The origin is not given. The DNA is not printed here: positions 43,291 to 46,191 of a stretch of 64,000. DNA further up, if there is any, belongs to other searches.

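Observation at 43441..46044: Stand-alone ECF-type sigma factor fused to a ~670-aa soluble C-terminal region, with no anti-sigma gene nearby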

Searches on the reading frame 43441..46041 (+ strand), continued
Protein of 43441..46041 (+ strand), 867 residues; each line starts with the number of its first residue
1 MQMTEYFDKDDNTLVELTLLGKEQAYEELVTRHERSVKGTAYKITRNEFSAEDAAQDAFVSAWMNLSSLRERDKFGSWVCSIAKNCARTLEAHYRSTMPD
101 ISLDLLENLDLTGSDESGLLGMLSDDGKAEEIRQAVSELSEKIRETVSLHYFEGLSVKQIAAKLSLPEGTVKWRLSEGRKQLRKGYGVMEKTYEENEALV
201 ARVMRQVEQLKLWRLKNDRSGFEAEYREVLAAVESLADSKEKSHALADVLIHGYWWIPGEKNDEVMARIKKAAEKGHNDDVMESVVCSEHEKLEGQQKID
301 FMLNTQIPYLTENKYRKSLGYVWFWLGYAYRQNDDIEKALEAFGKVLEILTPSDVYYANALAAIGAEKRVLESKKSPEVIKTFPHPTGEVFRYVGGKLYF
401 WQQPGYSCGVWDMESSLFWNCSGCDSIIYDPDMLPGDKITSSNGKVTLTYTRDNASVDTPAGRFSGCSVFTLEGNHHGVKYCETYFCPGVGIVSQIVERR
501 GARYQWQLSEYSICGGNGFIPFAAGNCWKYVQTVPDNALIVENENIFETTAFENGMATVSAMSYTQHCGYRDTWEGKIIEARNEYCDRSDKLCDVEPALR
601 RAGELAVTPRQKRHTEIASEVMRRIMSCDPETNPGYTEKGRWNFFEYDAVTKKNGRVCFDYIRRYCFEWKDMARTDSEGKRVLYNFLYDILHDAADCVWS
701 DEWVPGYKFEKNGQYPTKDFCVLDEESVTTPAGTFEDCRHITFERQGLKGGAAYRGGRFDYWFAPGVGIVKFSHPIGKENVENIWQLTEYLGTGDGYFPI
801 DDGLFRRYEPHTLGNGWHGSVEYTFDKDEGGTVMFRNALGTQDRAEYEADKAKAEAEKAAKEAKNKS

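Call 7: find_homologous_proteins(query=window:43441-46041:+, max_evalue=0.00001)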
Query window:43441-46041:+ (867 aa): 875 proteins with E <= 0.00001 among 8000 candidates; the best 120 are listed.
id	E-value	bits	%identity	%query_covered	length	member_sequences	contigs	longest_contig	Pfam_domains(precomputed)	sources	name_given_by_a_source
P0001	0.0e+0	2029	99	100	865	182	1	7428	PF21347.3,PF04545.23,PF04542.21,PF08281.19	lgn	-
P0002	0.0e+0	1175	61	98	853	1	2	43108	PF04545.23,PF04542.21,PF08281.19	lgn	-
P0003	0.0e+0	1170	62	98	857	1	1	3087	PF07638.18,PF21347.3,PF04545.23,PF04542.21,PF08281.19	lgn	-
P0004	0.0e+0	1154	61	98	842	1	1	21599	PF00515.35,PF21347.3,PF04545.23,PF04542.21,PF08281.19,PF07719.24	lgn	-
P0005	0.0e+0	1152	59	99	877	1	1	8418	PF04545.23,PF04542.21,PF08281.19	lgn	-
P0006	0.0e+0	1125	59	98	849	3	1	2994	PF00515.35,PF21347.3,PF04545.23,PF04542.21,PF08281.19,PF13181.13,PF07719.24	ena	-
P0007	0.0e+0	1122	59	98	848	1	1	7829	PF00515.35,PF21347.3,PF04545.23,PF04542.21,PF08281.19,PF13181.13,PF07719.24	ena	-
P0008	0.0e+0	1122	59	98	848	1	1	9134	PF00515.35,PF21347.3,PF04545.23,PF04542.21,PF08281.19,PF13181.13,PF07719.24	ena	-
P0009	0.0e+0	1121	58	98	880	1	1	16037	PF21347.3,PF04545.23,PF04542.21,PF08281.19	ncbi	-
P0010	0.0e+0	1120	59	98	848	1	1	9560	PF00515.35,PF21347.3,PF04545.23,PF04542.21,PF08281.19,PF13181.13,PF07719.24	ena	-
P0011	0.0e+0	1118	58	98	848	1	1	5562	PF00515.35,PF21347.3,PF04545.23,PF04542.21,PF08281.19,PF13181.13,PF07719.24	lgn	-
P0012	0.0e+0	1118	59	98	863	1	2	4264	PF07638.18,PF04545.23,PF04542.21,PF08281.19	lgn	-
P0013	0.0e+0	1118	59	98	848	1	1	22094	PF00515.35,PF21347.3,PF04545.23,PF04542.21,PF08281.19,PF13181.13,PF07719.24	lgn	-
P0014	0.0e+0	1117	58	98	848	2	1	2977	PF00515.35,PF21347.3,PF04545.23,PF04542.21,PF08281.19,PF13181.13,PF07719.24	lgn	-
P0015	0.0e+0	1117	58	98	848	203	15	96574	PF00515.35,PF21347.3,PF04545.23,PF04542.21,PF08281.19,PF07719.24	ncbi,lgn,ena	-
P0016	0.0e+0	1116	58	98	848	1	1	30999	PF00515.35,PF21347.3,PF04545.23,PF04542.21,PF08281.19,PF13181.13,PF07719.24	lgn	-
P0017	0.0e+0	1115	58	98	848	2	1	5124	PF00515.35,PF21347.3,PF04545.23,PF04542.21,PF08281.19,PF13181.13,PF07719.24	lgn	-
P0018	0.0e+0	1115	58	98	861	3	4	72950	PF07638.18,PF04545.23,PF04542.21,PF08281.19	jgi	-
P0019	0.0e+0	1115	58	98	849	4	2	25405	PF13414.13,PF00515.35,PF21347.3,PF04545.23,PF04542.21,PF08281.19,PF13181.13,PF07719.24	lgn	-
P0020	0.0e+0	1115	58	98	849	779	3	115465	PF21347.3,PF04545.23,PF04542.21,PF08281.19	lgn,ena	-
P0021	0.0e+0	1115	59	98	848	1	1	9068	PF00515.35,PF21347.3,PF04545.23,PF04542.21,PF08281.19,PF13181.13,PF07719.24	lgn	-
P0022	0.0e+0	1115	58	98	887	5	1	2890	PF21347.3,PF04545.23,PF04542.21,PF08281.19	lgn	-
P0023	0.0e+0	1115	58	98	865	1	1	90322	PF07638.18,PF21347.3,PF04545.23,PF04542.21,PF08281.19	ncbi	-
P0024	0.0e+0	1114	58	98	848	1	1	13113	PF00515.35,PF21347.3,PF04545.23,PF04542.21,PF08281.19,PF07719.24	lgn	-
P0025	0.0e+0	1114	58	98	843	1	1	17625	PF21347.3,PF04545.23,PF04542.21,PF08281.19,PF07719.24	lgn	-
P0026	0.0e+0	1113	58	98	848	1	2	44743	PF00515.35,PF21347.3,PF04545.23,PF04542.21,PF08281.19,PF13181.13,PF07719.24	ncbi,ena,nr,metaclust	ncbi:rNA polymerase sigma-70 factor ECF subfamily protein [Candidatus Apopatosoma intestinale]|nr:rN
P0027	0.0e+0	1112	58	98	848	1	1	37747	PF00515.35,PF21347.3,PF04545.23,PF04542.21,PF08281.19,PF13181.13,PF07719.24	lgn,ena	-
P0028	0.0e+0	1112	59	98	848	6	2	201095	PF00515.35,PF21347.3,PF04545.23,PF04542.21,PF08281.19,PF13181.13,PF07719.24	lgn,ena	-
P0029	0.0e+0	1112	59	98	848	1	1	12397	PF00515.35,PF21347.3,PF04545.23,PF04542.21,PF08281.19,PF13181.13,PF07719.24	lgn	-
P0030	0.0e+0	1112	58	98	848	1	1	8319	PF00515.35,PF21347.3,PF04545.23,PF04542.21,PF08281.19,PF13181.13,PF07719.24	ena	-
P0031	0.0e+0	1111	58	98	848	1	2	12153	PF00515.35,PF21347.3,PF04545.23,PF04542.21,PF08281.19,PF13181.13,PF07719.24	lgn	-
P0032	0.0e+0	1110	58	98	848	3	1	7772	PF00515.35,PF21347.3,PF04545.23,PF04542.21,PF08281.19,PF13181.13,PF07719.24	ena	-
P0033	0.0e+0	1109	58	98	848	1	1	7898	PF00515.35,PF21347.3,PF04545.23,PF04542.21,PF08281.19,PF13181.13,PF07719.24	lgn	-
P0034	0.0e+0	1109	58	98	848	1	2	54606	PF21347.3,PF04545.23,PF04542.21,PF08281.19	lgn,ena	-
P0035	0.0e+0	1109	58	98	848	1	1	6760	PF00515.35,PF21347.3,PF04545.23,PF04542.21,PF08281.19,PF07719.24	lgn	-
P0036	0.0e+0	1107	58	98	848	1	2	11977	PF00515.35,PF21347.3,PF04545.23,PF04542.21,PF08281.19,PF13181.13,PF07719.24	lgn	-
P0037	0.0e+0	1106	58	98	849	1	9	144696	PF00515.35,PF21347.3,PF04545.23,PF04542.21,PF08281.19,PF07719.24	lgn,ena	-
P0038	0.0e+0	1105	59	98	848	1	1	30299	PF00515.35,PF21347.3,PF04545.23,PF04542.21,PF08281.19,PF13181.13,PF07719.24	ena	-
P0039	0.0e+0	1104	58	98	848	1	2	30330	PF00515.35,PF21347.3,PF04545.23,PF04542.21,PF08281.19,PF13181.13,PF07719.24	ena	-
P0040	0.0e+0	1102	58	98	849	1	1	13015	PF21347.3,PF04545.23,PF04542.21,PF08281.19,PF07719.24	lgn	-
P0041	0.0e+0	1099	59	98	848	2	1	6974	PF21347.3,PF04545.23,PF04542.21,PF08281.19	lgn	-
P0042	0.0e+0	1098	58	98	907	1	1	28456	PF21347.3,PF04545.23,PF04542.21,PF08281.19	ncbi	-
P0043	0.0e+0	1098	58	98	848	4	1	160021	PF21347.3,PF04545.23,PF04542.21,PF08281.19,PF07719.24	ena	-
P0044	0.0e+0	1095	59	98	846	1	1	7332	PF21347.3,PF04545.23,PF04542.21,PF08281.19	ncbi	-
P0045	0.0e+0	1095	59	99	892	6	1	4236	PF07638.18,PF04545.23,PF04542.21,PF08281.19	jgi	-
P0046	0.0e+0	1093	58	98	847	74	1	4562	PF00515.35,PF21347.3,PF04545.23,PF04542.21,PF08281.19,PF07719.24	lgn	-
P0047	0.0e+0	1093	58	98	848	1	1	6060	PF00515.35,PF21347.3,PF04545.23,PF04542.21,PF08281.19,PF13181.13,PF07719.24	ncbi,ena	-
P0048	0.0e+0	1091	56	98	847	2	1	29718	PF21347.3,PF04545.23,PF04542.21,PF08281.19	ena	-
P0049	0.0e+0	1090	58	98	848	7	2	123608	PF21347.3,PF04545.23,PF04542.21,PF08281.19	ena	-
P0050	0.0e+0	1090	57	98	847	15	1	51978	PF00515.35,PF21347.3,PF04545.23,PF04542.21,PF08281.19,PF13181.13,PF07719.24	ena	-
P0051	0.0e+0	1090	57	98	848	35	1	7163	PF00515.35,PF21347.3,PF04545.23,PF04542.21,PF08281.19,PF13181.13,PF07719.24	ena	-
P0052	0.0e+0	1087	58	98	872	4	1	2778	PF21347.3,PF04545.23,PF04542.21,PF08281.19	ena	-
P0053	0.0e+0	1087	57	100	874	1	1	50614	PF21347.3,PF04545.23,PF04542.21,PF08281.19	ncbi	-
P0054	0.0e+0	1086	58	98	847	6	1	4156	PF00515.35,PF21347.3,PF04545.23,PF04542.21,PF08281.19,PF07719.24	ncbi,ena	-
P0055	0.0e+0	1086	57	98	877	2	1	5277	PF21347.3,PF04545.23,PF04542.21,PF08281.19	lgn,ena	-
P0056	0.0e+0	1085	57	98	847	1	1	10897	PF00515.35,PF21347.3,PF04545.23,PF04542.21,PF08281.19,PF13181.13,PF07719.24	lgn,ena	-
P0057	0.0e+0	1085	57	98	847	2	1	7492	PF00515.35,PF21347.3,PF04545.23,PF04542.21,PF08281.19,PF13181.13,PF07719.24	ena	-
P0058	0.0e+0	1084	57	98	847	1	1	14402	PF00515.35,PF21347.3,PF04545.23,PF04542.21,PF08281.19,PF07719.24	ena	-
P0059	0.0e+0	1083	58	98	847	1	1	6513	PF00515.35,PF21347.3,PF04545.23,PF04542.21,PF08281.19,PF07719.24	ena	-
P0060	0.0e+0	1080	58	98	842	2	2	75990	PF21347.3,PF04545.23,PF04542.21,PF08281.19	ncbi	-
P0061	0.0e+0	1080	57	99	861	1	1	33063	PF07638.18,PF04545.23,PF04542.21,PF08281.19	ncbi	-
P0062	0.0e+0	1079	56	99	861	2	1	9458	PF07638.18,PF04545.23,PF04542.21,PF08281.19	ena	-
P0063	0.0e+0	1079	57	98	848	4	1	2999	PF00515.35,PF21347.3,PF04545.23,PF04542.21,PF08281.19,PF07719.24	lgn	-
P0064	0.0e+0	1078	57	98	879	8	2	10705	PF21347.3,PF04545.23,PF04542.21,PF08281.19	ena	-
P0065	0.0e+0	1077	57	98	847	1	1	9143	PF00515.35,PF21347.3,PF04545.23,PF04542.21,PF08281.19,PF13181.13,PF07719.24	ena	-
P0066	0.0e+0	1075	58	99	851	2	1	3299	PF07638.18,PF21347.3,PF04545.23,PF04542.21,PF08281.19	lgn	-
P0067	0.0e+0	1075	57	98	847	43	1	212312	PF00515.35,PF21347.3,PF04545.23,PF04542.21,PF08281.19,PF13181.13,PF07719.24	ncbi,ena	-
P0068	0.0e+0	1074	58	98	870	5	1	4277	PF21347.3,PF04545.23,PF04542.21,PF08281.19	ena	-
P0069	0.0e+0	1074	57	98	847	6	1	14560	PF00515.35,PF21347.3,PF04545.23,PF04542.21,PF08281.19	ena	-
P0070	0.0e+0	1074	57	98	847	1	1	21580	PF00515.35,PF21347.3,PF04545.23,PF04542.21,PF08281.19,PF07719.24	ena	-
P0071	0.0e+0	1073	57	98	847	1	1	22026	PF00515.35,PF21347.3,PF04545.23,PF04542.21,PF08281.19,PF13181.13,PF07719.24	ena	-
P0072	0.0e+0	1072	57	98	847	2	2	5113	PF00515.35,PF21347.3,PF04545.23,PF04542.21,PF08281.19,PF13181.13,PF07719.24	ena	-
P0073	0.0e+0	1072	57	98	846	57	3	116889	PF21347.3,PF04545.23,PF04542.21,PF08281.19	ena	-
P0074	0.0e+0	1071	57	98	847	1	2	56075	PF00515.35,PF21347.3,PF04545.23,PF04542.21,PF08281.19,PF13181.13,PF07719.24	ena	-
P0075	0.0e+0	1070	57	98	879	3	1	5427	PF04545.23,PF04542.21,PF08281.19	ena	-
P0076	0.0e+0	1069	56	98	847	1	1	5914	PF00515.35,PF21347.3,PF04545.23,PF04542.21,PF08281.19,PF13181.13,PF07719.24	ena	-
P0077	0.0e+0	1069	56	98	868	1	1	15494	PF21347.3,PF04545.23,PF04542.21,PF08281.19,PF07719.24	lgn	-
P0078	0.0e+0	1067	57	98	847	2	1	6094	PF00515.35,PF04545.23,PF04542.21,PF08281.19,PF13181.13,PF07719.24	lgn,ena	-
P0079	0.0e+0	1066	56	98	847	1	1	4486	PF00515.35,PF21347.3,PF04545.23,PF04542.21,PF08281.19,PF13181.13,PF07719.24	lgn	-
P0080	0.0e+0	1066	56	98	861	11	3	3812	PF04545.23,PF04542.21,PF08281.19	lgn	-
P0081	0.0e+0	1065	57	98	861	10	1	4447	PF07638.18,PF21347.3,PF04545.23,PF04542.21,PF08281.19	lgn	-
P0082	0.0e+0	1065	56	98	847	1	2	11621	PF00515.35,PF21347.3,PF04545.23,PF04542.21,PF08281.19,PF13181.13,PF07719.24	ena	-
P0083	0.0e+0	1065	57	98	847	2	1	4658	PF21347.3,PF04545.23,PF04542.21,PF08281.19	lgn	-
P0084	0.0e+0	1064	56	98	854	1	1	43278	PF00515.35,PF21347.3,PF04545.23,PF04542.21,PF08281.19,PF13181.13,PF07719.24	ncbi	-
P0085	0.0e+0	1062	57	99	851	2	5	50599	PF00515.35,PF07638.18,PF04545.23,PF04542.21,PF08281.19,PF07719.24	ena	-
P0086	0.0e+0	1061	56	98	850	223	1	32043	PF21347.3,PF04545.23,PF04542.21,PF08281.19,PF07719.24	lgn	-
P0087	0.0e+0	1060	56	97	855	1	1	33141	PF21347.3,PF04545.23,PF04542.21,PF08281.19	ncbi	-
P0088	0.0e+0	1059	57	98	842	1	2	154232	PF21347.3,PF04545.23,PF04542.21,PF08281.19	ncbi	-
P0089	0.0e+0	1058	56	98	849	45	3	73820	PF00515.35,PF21347.3,PF04545.23,PF04542.21,PF08281.19,PF13181.13,PF07719.24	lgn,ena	-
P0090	0.0e+0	1058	57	99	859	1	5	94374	PF00515.35,PF07638.18,PF04545.23,PF04542.21,PF08281.19,PF07719.24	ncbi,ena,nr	ncbi:MAG: sigma-70 family RNA polymerase sigma factor [Oscillospiraceae bacterium]|nr:sigma-70 famil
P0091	0.0e+0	1056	57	99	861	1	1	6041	PF07638.18,PF04545.23,PF04542.21,PF08281.19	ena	-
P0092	0.0e+0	1055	56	97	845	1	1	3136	PF04545.23,PF04542.21,PF08281.19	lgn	-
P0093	0.0e+0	1052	56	98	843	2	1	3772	PF21347.3,PF04545.23,PF04542.21,PF08281.19,PF07719.24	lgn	-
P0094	0.0e+0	1050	57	99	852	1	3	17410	PF00515.35,PF07638.18,PF21347.3,PF04545.23,PF04542.21,PF08281.19,PF07719.24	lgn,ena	-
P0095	0.0e+0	1049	55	98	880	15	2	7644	PF04545.23,PF04542.21,PF08281.19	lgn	-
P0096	0.0e+0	1046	56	98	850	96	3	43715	PF00515.35,PF21347.3,PF04545.23,PF04542.21,PF08281.19,PF13181.13,PF07719.24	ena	-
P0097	0.0e+0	1045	56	98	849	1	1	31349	PF07638.18,PF21347.3,PF04545.23,PF04542.21,PF08281.19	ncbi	-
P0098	0.0e+0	1041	56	99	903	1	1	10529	PF04545.23,PF04542.21,PF08281.19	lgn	-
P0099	0.0e+0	1040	56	99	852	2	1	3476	PF07638.18,PF04545.23,PF04542.21,PF08281.19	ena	-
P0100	0.0e+0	1039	54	98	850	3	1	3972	PF07638.18,PF21347.3,PF04545.23,PF04542.21,PF08281.19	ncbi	-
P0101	0.0e+0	1038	55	98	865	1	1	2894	PF04545.23,PF04542.21,PF08281.19,PF07719.24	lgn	-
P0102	0.0e+0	1038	56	99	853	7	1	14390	PF07638.18,PF04545.23,PF04542.21,PF08281.19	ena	-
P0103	0.0e+0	1037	54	99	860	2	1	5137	PF04545.23,PF04542.21,PF08281.19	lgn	-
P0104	0.0e+0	1037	56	99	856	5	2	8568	PF07638.18,PF21347.3,PF04545.23,PF04542.21,PF08281.19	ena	-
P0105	0.0e+0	1036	55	98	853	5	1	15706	PF13414.13,PF00515.35,PF21347.3,PF04545.23,PF04542.21,PF08281.19,PF07719.24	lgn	-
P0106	0.0e+0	1035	56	98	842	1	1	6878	PF21347.3,PF04545.23,PF04542.21,PF08281.19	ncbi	-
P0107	0.0e+0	1034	55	99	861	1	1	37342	PF04545.23,PF04542.21,PF08281.19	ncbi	-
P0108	0.0e+0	1033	58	93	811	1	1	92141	PF21347.3,PF04545.23,PF04542.21,PF08281.19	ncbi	-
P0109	0.0e+0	1028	55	98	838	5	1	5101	PF07638.18,PF21347.3,PF04545.23,PF04542.21,PF08281.19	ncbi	-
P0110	0.0e+0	1028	55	98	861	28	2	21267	PF04545.23,PF04542.21,PF08281.19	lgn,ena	-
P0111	0.0e+0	1026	55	99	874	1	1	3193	PF11306.16,PF21347.3,PF04545.23,PF04542.21,PF08281.19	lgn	-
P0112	0.0e+0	1024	55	98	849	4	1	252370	PF21347.3,PF04545.23,PF04542.21,PF08281.19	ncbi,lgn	-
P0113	0.0e+0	1022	55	98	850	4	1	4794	PF07638.18,PF21347.3,PF04545.23,PF04542.21,PF08281.19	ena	-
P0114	0.0e+0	1019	55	98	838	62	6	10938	PF00515.35,PF07638.18,PF21347.3,PF04545.23,PF04542.21,PF08281.19,PF07719.24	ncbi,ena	-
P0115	0.0e+0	1019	55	98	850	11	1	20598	PF00515.35,PF21347.3,PF04545.23,PF04542.21,PF08281.19,PF07719.24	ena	-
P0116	0.0e+0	1018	54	98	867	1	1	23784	PF04545.23,PF04542.21,PF08281.19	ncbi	-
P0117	0.0e+0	1017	55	97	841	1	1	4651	PF11306.16,PF00515.35,PF21347.3,PF04545.23,PF04542.21,PF08281.19,PF07719.24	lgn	-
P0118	0.0e+0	1014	54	99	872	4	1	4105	PF21347.3,PF04545.23,PF04542.21,PF08281.19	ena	-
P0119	0.0e+0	1013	54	100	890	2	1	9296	PF21347.3,PF04545.23,PF04542.21,PF08281.19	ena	-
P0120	3.2e-298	1010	52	98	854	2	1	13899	PF04545.23,PF04542.21,PF08281.19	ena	-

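Call 18: find_related_loci(query=A1, collection=genome_contigs, flank=6000)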
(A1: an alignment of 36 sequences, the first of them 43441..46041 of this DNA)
Query A1 (867 aa) in genome_contigs; peptide patterns used: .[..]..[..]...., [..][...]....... (x = any residue, [..] = any of these).
599 stretches matched a pattern (row limit reached: there are more); 487 encode a relative of the query (tblastn E <= 1e-3); the best 80 are kept; 80 distinct loci.
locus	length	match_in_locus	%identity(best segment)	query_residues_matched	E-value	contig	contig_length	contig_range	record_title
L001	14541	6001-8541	58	3-853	0e+0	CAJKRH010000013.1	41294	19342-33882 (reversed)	MAG TPA_asm: uncultured Ruminococcus sp. isolate ERR1190865-bin.22 genome assembly, contig: NODE_776_length_41294_cov_4.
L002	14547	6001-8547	58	3-853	0e+0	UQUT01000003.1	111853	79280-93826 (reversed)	uncultured Eubacterium sp. isolate UMGS660 genome assembly, contig: NODE_73_length_111853_cov_21.698358, whole genome sh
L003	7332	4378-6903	59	3-849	0e+0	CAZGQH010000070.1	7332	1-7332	MAG TPA_asm: uncultured Lachnospiraceae bacterium isolate binchicken_co370_226 genome assembly, contig: NODE_8810_length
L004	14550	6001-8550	58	3-853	0e+0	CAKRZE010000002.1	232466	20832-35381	MAG: uncultured Eubacteriales bacterium isolate REFINED_METABAT215_TOP10_CONTIGS_1500_ASSEMBLY_K77_MERGED__Hadza_MoBio_h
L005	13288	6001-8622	57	2-866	0e+0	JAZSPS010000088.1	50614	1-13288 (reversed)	MAG: Eubacteriales bacterium isolate T1900044545_TS20190011.MAGScoT_cleanbin_000042 SGB_128_k141_930584, whole genome sh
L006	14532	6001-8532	59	3-848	0e+0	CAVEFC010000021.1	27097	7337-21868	uncultured Eubacteriales bacterium isolate H07607-L1_cleanbin_000004 genome assembly, contig: Spades_H07607-L1_contig_51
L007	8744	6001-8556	58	1-850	0e+0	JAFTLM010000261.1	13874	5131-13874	MAG: Clostridia bacterium isolate RGIG3927 Roe_deer_Cecum-3__c359370, whole genome shotgun sequence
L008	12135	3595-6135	57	3-853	0e+0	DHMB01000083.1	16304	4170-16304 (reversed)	MAG TPA_asm: Clostridiales bacterium UBA4653 UBA4653_contig_6609, whole genome shotgun sequence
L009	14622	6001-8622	55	3-849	0e+0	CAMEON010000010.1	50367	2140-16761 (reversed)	MAG: uncultured Clostridia bacterium isolate SRR15057928_bin.6_metaWRAP_v1.3_MAG genome assembly, contig: ERZ10407477.23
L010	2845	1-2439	57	37-853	0e+0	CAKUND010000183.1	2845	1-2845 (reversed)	MAG: uncultured Oscillospiraceae bacterium isolate REFINED_METABAT215_TOP10_CONTIGS_1500_ASSEMBLY_K77_MERGED__Hadza_MoBi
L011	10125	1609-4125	53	1-852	0e+0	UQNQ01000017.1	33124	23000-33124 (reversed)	uncultured Clostridiales bacterium isolate UMGS461 genome assembly, contig: NODE_652_length_33124_cov_5.348242, whole ge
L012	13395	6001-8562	53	2-853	0e+0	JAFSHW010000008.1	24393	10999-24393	MAG: Clostridia bacterium isolate RGIG3157 Goat_Rectum.Co__c395606, whole genome shotgun sequence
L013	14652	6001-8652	52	1-864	0e+0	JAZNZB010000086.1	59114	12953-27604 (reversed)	MAG: Eubacteriales bacterium isolate T1900044772_TS20190238.MAGScoT_cleanbin_000011 SGB_2452_k141_1272911, whole genome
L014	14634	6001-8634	52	2-858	0e+0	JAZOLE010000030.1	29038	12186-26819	MAG: Eubacteriales bacterium isolate T1900045656_YK20190350.MAGScoT_cleanbin_000022 SGB_8240_k141_2749679, whole genome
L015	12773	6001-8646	51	2-864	0e+0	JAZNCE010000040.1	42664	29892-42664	MAG: Eubacteriales bacterium isolate T1900044737_TS20190203.MAGScoT_cleanbin_000006 SGB_2028_k141_1964552, whole genome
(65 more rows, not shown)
